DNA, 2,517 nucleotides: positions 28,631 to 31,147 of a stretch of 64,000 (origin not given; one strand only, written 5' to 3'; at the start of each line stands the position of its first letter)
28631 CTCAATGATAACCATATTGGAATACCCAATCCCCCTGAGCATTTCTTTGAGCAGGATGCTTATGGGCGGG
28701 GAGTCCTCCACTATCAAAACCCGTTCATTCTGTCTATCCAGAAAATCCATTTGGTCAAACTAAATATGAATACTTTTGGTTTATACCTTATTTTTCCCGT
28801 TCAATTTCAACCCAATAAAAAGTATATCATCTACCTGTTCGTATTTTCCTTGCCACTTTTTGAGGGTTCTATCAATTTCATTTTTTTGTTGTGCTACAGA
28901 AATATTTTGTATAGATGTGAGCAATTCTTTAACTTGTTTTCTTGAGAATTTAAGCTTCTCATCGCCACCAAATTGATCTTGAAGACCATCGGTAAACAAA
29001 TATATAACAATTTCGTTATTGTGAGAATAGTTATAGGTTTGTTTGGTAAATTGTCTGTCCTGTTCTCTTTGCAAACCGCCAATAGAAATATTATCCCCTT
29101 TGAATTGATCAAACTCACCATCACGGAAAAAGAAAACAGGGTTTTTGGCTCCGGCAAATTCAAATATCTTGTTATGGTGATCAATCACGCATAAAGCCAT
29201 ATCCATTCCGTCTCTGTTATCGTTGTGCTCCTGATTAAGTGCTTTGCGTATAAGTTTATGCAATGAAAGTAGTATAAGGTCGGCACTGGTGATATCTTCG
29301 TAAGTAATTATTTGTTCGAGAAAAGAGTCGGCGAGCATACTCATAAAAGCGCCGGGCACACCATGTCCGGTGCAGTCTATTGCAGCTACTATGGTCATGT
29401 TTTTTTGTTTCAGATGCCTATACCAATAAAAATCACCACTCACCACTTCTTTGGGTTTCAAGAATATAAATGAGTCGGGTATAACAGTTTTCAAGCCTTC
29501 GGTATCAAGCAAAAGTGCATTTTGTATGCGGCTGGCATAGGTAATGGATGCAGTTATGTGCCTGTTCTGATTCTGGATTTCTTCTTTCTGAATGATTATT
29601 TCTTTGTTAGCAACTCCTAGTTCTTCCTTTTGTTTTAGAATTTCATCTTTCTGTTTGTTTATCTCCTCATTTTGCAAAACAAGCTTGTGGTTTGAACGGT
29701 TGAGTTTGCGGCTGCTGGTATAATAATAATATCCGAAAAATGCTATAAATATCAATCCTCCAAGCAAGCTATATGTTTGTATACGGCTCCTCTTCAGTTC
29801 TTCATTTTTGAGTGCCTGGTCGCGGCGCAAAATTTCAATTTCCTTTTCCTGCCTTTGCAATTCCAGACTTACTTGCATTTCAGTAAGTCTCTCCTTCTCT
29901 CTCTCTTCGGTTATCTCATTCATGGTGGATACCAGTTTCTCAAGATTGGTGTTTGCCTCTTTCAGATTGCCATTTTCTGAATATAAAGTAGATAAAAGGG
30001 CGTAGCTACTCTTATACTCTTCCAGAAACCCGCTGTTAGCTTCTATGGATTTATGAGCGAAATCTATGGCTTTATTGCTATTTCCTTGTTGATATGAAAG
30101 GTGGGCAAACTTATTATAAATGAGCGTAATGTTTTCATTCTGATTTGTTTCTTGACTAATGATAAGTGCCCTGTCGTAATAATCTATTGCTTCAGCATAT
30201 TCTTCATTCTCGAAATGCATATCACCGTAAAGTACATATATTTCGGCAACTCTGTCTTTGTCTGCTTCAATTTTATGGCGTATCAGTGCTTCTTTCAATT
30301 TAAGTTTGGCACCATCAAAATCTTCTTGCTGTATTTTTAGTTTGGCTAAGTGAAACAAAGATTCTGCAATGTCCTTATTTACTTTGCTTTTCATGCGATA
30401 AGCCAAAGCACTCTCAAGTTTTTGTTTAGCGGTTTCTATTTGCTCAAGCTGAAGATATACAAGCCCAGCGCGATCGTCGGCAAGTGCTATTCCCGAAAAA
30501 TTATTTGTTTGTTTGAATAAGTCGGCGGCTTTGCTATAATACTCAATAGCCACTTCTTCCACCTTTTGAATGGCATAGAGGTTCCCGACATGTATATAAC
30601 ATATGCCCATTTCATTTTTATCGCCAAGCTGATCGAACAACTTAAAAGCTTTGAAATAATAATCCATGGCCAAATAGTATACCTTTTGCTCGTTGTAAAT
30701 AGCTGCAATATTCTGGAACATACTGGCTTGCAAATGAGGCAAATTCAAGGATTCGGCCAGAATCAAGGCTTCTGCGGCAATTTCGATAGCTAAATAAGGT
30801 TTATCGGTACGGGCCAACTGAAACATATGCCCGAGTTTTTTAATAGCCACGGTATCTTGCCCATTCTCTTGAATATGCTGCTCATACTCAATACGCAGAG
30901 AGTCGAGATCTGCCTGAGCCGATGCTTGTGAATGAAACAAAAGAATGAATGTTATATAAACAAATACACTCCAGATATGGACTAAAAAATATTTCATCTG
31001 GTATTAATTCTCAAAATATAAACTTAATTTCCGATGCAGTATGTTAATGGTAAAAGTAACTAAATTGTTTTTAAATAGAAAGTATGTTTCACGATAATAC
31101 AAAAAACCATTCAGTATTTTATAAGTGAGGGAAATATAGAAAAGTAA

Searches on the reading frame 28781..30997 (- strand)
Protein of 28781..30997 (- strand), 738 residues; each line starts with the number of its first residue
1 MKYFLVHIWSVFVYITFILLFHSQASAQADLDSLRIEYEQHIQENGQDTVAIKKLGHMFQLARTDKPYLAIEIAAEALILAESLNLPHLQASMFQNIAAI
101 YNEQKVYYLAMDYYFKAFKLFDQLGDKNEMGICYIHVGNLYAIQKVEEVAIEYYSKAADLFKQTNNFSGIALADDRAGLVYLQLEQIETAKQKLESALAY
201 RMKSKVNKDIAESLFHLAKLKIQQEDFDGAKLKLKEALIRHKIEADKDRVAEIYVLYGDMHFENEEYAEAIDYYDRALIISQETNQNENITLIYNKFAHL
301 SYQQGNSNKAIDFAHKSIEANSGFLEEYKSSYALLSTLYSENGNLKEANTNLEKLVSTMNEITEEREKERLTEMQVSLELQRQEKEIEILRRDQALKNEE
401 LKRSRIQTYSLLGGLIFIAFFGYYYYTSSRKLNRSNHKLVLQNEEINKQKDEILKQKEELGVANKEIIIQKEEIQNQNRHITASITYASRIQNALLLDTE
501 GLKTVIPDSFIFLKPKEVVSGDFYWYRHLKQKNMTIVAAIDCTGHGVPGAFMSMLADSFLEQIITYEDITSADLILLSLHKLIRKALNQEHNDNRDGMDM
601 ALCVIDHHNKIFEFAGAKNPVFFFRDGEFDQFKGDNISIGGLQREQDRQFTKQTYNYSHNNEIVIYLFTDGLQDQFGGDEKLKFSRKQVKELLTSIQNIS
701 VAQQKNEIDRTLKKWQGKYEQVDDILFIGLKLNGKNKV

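Call 8: search_protein_families(library=pfam, proteins=[window:28781-30997:-])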
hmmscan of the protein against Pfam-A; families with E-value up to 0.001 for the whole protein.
window:28781-30997:- (738 aa): 11 families
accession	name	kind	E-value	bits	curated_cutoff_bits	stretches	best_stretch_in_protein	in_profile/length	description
PF13424.12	TPR_12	-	2.8e-19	69.5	30.1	2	250-319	2-73/77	Tetratricopeptide repeat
PF07228.17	SpoIIE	-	1.5e-13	51.6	25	1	535-731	5-190/192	Stage II sporulation protein E (SpoIIE)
PF07719.23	TPR_2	-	6.2e-11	42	27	1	251-280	1-30/34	Tetratricopeptide repeat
PF13432.12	TPR_16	-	1.5e-08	35.4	32.7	1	217-280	3-60/65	Tetratricopeptide repeat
PF13181.12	TPR_8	-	4.8e-08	33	25.7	0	251-278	1-28/34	Tetratricopeptide repeat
PF14938.12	SNAP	-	1.4e-06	28.4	25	1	92-231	36-175/282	Soluble NSF attachment protein, SNAP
PF13374.12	TPR_10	-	0.00015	22.1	27.5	0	258-284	9-35/42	Tetratricopeptide repeat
PF25063.1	ARM_TT21_C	-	0.00015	22.1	35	1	150-317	36-190/209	Tetratricopeptide repeat protein 21 C-terminal ARM domain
PF13428.12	TPR_14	-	0.00023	22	23.5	0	252-278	2-28/44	Tetratricopeptide repeat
PF00515.34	TPR_1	-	0.00031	20.9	27.8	0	258-280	8-30/34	Tetratricopeptide repeat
PF14559.12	TPR_19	-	0.00038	21.1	25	0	262-333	2-66/68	Tetratricopeptide repeat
